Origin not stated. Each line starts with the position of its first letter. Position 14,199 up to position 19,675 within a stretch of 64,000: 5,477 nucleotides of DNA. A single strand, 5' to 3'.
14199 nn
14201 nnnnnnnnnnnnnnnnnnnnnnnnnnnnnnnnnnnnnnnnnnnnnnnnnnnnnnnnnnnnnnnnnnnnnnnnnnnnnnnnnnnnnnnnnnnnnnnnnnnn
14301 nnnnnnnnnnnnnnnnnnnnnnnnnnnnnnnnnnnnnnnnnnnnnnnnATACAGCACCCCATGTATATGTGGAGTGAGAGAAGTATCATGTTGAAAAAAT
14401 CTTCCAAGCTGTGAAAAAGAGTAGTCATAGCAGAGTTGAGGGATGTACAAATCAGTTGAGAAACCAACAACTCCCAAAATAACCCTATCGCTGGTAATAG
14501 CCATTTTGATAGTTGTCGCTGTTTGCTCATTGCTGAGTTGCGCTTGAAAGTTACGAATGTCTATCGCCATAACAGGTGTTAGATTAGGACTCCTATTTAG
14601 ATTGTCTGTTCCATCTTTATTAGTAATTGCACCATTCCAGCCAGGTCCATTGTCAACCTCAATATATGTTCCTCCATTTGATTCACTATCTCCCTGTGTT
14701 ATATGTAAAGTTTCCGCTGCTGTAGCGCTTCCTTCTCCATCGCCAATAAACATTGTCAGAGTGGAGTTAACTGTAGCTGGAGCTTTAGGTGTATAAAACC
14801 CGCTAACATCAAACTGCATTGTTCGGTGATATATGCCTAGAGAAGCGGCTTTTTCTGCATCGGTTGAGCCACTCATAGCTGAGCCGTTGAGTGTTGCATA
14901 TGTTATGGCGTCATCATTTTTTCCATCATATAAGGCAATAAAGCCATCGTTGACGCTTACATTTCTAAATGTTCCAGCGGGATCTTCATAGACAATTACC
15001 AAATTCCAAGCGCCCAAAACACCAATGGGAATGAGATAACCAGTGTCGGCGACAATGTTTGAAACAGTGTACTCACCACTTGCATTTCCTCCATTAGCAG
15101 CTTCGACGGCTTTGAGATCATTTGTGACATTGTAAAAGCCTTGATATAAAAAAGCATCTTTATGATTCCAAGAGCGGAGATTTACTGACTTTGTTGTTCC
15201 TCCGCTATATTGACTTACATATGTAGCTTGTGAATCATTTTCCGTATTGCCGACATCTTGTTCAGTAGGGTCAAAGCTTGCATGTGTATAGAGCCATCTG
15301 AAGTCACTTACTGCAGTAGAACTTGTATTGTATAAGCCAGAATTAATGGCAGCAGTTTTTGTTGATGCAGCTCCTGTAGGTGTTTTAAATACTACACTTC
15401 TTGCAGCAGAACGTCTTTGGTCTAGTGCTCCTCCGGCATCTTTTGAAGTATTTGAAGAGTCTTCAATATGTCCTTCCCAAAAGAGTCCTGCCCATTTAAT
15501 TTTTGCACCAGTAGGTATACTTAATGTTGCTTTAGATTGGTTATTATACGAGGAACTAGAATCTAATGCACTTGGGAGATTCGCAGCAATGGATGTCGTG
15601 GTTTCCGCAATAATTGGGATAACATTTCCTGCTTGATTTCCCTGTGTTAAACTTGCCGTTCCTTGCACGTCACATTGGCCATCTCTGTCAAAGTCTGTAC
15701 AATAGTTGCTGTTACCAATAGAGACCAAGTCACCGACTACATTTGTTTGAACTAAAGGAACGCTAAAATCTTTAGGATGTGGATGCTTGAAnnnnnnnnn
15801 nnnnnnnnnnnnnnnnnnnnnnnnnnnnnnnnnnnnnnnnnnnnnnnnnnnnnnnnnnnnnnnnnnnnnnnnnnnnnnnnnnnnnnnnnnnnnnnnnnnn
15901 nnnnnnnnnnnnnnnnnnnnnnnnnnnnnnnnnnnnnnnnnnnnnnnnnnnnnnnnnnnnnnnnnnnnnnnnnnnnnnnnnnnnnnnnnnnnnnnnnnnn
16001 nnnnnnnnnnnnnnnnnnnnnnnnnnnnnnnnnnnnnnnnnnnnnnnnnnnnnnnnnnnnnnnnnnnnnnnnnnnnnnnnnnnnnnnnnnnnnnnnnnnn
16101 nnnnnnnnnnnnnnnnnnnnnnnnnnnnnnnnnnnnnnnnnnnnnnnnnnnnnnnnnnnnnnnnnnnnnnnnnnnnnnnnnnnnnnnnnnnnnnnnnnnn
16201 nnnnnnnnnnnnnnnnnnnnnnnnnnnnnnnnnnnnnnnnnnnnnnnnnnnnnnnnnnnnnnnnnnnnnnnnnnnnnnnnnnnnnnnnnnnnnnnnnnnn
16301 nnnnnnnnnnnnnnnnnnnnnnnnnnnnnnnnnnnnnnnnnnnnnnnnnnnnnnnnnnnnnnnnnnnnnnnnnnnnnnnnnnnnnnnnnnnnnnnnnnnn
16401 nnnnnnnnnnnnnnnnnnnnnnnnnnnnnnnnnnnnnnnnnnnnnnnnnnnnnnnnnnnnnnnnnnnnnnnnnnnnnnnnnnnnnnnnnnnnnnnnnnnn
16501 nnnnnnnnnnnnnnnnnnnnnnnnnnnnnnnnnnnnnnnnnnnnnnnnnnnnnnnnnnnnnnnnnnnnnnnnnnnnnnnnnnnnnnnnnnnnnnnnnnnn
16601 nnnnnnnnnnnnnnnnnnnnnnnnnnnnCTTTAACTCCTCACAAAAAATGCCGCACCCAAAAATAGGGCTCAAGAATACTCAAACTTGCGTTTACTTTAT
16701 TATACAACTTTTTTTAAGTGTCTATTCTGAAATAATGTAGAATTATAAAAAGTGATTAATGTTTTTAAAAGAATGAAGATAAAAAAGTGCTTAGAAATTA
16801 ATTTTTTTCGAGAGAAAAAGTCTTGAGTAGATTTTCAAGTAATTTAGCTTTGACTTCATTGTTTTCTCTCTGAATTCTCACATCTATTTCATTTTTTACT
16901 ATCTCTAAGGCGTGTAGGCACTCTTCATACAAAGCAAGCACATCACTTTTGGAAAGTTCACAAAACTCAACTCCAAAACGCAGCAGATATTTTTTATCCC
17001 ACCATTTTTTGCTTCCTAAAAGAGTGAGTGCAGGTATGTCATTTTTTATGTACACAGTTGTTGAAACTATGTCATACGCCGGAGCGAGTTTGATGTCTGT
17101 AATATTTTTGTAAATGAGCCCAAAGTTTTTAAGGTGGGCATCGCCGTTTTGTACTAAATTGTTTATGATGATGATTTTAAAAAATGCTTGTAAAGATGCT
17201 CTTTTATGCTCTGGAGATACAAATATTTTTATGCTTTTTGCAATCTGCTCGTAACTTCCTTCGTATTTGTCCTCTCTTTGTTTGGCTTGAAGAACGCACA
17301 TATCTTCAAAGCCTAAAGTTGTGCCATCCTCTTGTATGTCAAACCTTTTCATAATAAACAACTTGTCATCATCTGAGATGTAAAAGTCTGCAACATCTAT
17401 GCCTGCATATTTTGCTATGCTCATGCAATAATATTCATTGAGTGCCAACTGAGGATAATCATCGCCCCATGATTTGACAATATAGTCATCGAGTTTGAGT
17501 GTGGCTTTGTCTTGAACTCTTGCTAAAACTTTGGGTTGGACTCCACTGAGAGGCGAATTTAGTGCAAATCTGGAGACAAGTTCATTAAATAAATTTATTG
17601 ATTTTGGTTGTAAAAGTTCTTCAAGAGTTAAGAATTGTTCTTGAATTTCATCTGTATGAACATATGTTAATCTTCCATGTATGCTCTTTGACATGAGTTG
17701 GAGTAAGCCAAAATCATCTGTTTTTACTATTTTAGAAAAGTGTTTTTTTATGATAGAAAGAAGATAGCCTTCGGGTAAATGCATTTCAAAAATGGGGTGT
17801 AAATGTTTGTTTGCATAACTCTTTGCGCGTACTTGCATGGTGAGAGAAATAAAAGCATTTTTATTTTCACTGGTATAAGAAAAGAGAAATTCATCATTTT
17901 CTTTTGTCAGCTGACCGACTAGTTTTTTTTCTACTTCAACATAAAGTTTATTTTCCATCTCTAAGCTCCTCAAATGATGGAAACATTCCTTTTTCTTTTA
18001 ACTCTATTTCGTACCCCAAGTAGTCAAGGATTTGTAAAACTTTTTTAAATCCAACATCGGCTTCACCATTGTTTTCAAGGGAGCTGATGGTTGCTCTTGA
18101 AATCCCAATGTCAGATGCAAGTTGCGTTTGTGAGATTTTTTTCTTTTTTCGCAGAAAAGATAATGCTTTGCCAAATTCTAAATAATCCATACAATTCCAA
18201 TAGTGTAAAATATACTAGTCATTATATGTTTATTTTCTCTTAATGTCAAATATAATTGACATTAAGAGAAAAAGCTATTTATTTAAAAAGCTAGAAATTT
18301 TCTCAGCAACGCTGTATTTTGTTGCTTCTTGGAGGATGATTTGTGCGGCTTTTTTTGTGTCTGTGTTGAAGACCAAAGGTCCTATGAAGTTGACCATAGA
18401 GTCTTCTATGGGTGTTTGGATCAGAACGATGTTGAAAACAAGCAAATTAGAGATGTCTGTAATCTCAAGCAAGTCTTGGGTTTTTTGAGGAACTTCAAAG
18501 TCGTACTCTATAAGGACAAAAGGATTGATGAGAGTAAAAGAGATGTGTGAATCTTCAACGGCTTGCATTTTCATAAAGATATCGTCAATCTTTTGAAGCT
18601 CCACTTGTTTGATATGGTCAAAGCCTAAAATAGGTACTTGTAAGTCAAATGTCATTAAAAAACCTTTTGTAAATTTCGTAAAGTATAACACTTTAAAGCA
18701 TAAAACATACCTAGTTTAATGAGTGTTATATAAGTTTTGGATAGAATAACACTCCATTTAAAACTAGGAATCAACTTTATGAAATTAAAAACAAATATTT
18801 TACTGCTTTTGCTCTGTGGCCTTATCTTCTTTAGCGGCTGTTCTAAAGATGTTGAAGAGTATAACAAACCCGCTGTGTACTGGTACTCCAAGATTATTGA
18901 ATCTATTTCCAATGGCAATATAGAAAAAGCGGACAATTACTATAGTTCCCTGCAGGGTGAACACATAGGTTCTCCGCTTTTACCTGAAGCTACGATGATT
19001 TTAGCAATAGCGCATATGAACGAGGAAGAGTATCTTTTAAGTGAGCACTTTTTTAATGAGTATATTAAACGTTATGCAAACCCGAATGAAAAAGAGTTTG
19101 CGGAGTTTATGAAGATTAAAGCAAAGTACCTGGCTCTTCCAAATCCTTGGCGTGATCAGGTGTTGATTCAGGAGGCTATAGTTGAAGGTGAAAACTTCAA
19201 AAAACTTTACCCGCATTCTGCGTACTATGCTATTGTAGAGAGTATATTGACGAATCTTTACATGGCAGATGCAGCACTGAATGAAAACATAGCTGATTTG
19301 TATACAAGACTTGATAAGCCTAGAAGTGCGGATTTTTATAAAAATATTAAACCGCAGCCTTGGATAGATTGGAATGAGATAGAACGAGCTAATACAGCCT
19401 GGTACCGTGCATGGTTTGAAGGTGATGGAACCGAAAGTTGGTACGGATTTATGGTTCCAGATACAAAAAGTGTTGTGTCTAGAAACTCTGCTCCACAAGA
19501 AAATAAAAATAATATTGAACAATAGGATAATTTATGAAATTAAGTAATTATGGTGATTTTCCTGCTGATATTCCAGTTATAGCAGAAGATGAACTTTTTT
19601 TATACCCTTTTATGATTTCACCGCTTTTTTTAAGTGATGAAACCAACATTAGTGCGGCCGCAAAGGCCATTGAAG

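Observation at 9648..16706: Self-contained operon: 1669-aa secreted protein translationally coupled to three prepilin/pseudopilin-like genes, with no assembly machinery nearby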

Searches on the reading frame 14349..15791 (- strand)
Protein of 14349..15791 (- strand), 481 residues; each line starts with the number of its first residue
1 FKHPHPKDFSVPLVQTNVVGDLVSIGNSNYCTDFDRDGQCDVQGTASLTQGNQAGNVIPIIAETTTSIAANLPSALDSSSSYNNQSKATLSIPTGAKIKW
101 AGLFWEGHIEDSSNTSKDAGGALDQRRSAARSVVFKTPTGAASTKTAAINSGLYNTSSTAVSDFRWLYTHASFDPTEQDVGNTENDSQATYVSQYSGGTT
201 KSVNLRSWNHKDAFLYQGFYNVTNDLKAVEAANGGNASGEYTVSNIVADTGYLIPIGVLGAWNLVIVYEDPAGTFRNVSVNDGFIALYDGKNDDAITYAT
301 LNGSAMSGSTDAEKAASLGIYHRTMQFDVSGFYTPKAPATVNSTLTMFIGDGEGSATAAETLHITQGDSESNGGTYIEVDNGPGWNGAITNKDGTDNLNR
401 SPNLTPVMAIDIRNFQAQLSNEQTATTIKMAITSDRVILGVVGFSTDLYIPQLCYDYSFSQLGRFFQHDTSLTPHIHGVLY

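Call 70: predict_structure(alignment_id=A8)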
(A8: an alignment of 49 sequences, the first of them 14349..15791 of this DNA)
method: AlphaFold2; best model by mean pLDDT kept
length: 481 residues; sequences in the alignment: 49
mean_pLDDT: 78.7   pTM: 0.85
mean pLDDT of the five models: 78.7, 76.4, 74.8, 74.1, 73.8
residues with pLDDT >= 90: 198; 70-90: 123; 50-70: 126; < 50: 34
segments of 3 or more residues with pLDDT < 50: 50-52, 71-73, 75-79, 113-118, 181-185, 204-208
pLDDT, mean of each block of 10 residues (from residue 1): 86 96 92 68 55 58 53 47 79 96 92 51 75 95 94 83 88 56 53 63 50 87 98 94 86 64 97 96 89 74 79 85 92 93 95 64 95 94 77 78 76 92 96 86 94 60 57 53 49
secondary structure, 60 per line:
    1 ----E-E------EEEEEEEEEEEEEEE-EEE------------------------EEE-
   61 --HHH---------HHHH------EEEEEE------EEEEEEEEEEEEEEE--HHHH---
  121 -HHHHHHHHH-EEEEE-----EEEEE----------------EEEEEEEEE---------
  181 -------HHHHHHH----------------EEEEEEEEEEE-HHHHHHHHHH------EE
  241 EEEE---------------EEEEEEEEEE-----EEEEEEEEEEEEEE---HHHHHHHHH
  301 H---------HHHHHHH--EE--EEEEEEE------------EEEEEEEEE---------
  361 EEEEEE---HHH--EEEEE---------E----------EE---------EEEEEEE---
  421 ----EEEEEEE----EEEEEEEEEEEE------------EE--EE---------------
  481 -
elements in order: E14-28 E30-32 E57-59 H75-78 E85-90 E97-111 H114-117 H122-130 E132-136 E142-146 E163-171 H188-194 E211-221 H223-232 E239-244 E260-269 E275-288 H292-301 H311-317 E324-330 E343-351 E361-366 E375-379 E411-417 E425-431 E436-447

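Call 73: fold_search(model_id=the predicted structure, library=pdb)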
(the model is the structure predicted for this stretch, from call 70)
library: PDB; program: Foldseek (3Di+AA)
matches with E <= 10: 452; with E <= 0.001: 0
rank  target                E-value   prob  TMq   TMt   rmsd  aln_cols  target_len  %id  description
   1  6kjl_A                4.3e-03  0.41  0.16  0.22  22.3       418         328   10  Xylanase J from Bacillus sp. strain 41M-1 (released 2019-09-04)
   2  8a1a_A                6.3e-03  0.33  0.16  0.07  19.7       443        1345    8  Structure of a leucinostatin derivative determined by host lattice display : L1F11V1 construct (released 2022-12-07)
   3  4arx_C                6.7e-03  0.77  0.16  0.14  13.1       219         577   10  Lepidoptera-specific toxin Cry1Ac from Bacillus thuringiensis ssp. kurstaki HD-73 (released 2013-05-15)
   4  4arx_B                7.1e-03  0.75  0.16  0.14  13.2       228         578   11  Lepidoptera-specific toxin Cry1Ac from Bacillus thuringiensis ssp. kurstaki HD-73 (released 2013-05-15)
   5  6kka_A                7.1e-03  0.30  0.15  0.21  22.3       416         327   10  Xylanase J mutant from Bacillus sp. 41M-1 (released 2019-09-04)
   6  4arx_A                7.5e-03  0.75  0.16  0.14  13.1       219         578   10  Lepidoptera-specific toxin Cry1Ac from Bacillus thuringiensis ssp. kurstaki HD-73 (released 2013-05-15)
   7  3df0_A                7.5e-03  0.69  0.19  0.14  14.1       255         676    9  Calcium-dependent complex between m-calpain and calpastatin (released 2008-11-11)
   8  8a19_A                7.5e-03  0.28  0.16  0.07  20.5       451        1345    7  Structure of a leucinostatin derivative determined by host lattice display : L1E4V1 construct (released 2022-12-07)
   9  4arx_D                1.0e-02  0.54  0.14  0.12  13.9       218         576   10  Lepidoptera-specific toxin Cry1Ac from Bacillus thuringiensis ssp. kurstaki HD-73 (released 2013-05-15)
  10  4qaw_D                1.5e-02  0.77  0.18  0.16  17.6       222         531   10  Structure of modular Xyn30D from Paenibacillus barcinonensis (released 2014-10-08)
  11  2zxq                  1.6e-02  0.21  0.16  0.08  19.2       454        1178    8  Crystal structure of endo-alpha-N-acetylgalactosaminidase from Bifidobacterium longum (EngBF) (released 2009-06-16)
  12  4r4z_A                1.8e-02  0.15  0.18  0.17  21.9       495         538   10  Structure of PNGF-II in P21 space group (released 2015-01-28)
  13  5dz9                  1.8e-02  0.06  0.08  0.10  25.4       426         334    9  Streptococcus agalactiae AgI/II polypeptide BspA C-terminal domain (Mut) (released 2016-06-22)
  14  7y22_Y                1.9e-02  0.54  0.14  0.09  18.0       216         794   11  CryoEM structure of Klebsiella phage Kp7 tail complex applied with C6 symmetry (released 2023-06-14)
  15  4r4z_D                1.9e-02  0.14  0.18  0.16  21.8       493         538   10  Structure of PNGF-II in P21 space group (released 2015-01-28)
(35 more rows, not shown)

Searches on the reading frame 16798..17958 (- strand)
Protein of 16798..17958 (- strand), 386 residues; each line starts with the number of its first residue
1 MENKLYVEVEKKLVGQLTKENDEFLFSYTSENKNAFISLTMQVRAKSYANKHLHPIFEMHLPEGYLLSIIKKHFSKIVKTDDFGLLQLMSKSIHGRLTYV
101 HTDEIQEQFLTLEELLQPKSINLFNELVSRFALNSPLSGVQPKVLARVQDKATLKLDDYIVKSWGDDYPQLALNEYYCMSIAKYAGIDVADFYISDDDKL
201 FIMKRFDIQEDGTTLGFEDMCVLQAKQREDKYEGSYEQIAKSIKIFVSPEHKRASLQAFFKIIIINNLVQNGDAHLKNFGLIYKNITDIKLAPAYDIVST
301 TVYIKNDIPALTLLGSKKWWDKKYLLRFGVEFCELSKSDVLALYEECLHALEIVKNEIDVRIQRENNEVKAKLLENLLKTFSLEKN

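Call 96: search_protein_families(library=pfam, proteins=[window:16798-17958:-], max_evalue=0.001)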
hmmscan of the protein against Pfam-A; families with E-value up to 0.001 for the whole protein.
window:16798-17958:- (386 aa): 2 families
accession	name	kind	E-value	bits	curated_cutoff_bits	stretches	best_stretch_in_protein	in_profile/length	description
PF07804.18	HipA_C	-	4.6e-47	160.8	30.5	1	137-349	3-207/213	HipA-like C-terminal domain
PF13657.11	Couple_hipA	-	1.6e-17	64.3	22.5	1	6-99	2-98/99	HipA N-terminal domain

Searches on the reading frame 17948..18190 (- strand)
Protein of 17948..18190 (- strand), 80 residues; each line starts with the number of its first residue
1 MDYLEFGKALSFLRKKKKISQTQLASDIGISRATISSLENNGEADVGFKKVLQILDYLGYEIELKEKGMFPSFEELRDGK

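Call 96: search_protein_families(library=pfam, proteins=[window:17948-18190:-], max_evalue=0.001)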
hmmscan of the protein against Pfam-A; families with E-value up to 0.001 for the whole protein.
window:17948-18190:- (80 aa): 7 families
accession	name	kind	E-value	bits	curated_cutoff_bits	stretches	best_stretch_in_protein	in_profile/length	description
PF01381.28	HTH_3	-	3e-12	46.8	23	1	13-63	4-53/55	Helix-turn-helix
PF12844.13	HTH_19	-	2.4e-11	43.8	30.2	1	7-62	1-55/64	Helix-turn-helix domain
PF13443.12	HTH_26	-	2.2e-08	34.7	22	1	12-62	4-54/63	Cro/C1-type HTH DNA-binding domain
PF13560.12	HTH_31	-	1.5e-06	28.8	27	1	5-60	1-56/64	Helix-turn-helix domain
PF13744.12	HTH_37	-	0.00014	22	27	1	8-64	21-77/80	Helix-turn-helix domain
PF08279.18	HTH_11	-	0.00023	21.4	25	0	9-35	5-32/55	HTH domain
PF13412.12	HTH_24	-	0.00063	19.7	21.9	1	9-36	8-35/48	Winged helix-turn-helix DNA-binding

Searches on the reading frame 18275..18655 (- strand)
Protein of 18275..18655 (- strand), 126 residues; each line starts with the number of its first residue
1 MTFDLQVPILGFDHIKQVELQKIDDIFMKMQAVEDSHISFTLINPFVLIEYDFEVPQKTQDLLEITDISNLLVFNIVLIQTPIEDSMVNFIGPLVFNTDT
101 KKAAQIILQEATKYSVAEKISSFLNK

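Call 96: search_protein_families(library=pfam, proteins=[window:18275-18655:-], max_evalue=0.001)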
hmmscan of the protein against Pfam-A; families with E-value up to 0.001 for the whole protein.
window:18275-18655:- (126 aa): 1 family
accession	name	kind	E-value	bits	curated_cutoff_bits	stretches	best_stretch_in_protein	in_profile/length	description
PF02623.20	FliW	-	1e-28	100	25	1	5-119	3-121/122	FliW protein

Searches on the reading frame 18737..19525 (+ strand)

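Call 96: search_protein_families(library=pfam, proteins=[window:18737-19525:+], max_evalue=0.001)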
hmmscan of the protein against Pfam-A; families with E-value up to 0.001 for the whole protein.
window:18737-19525:+ (262 aa): 1 family
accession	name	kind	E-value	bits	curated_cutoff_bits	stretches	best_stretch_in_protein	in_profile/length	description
PF13525.12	YfiO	-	3.1e-12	47.1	25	1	47-194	6-156/203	Outer membrane lipoprotein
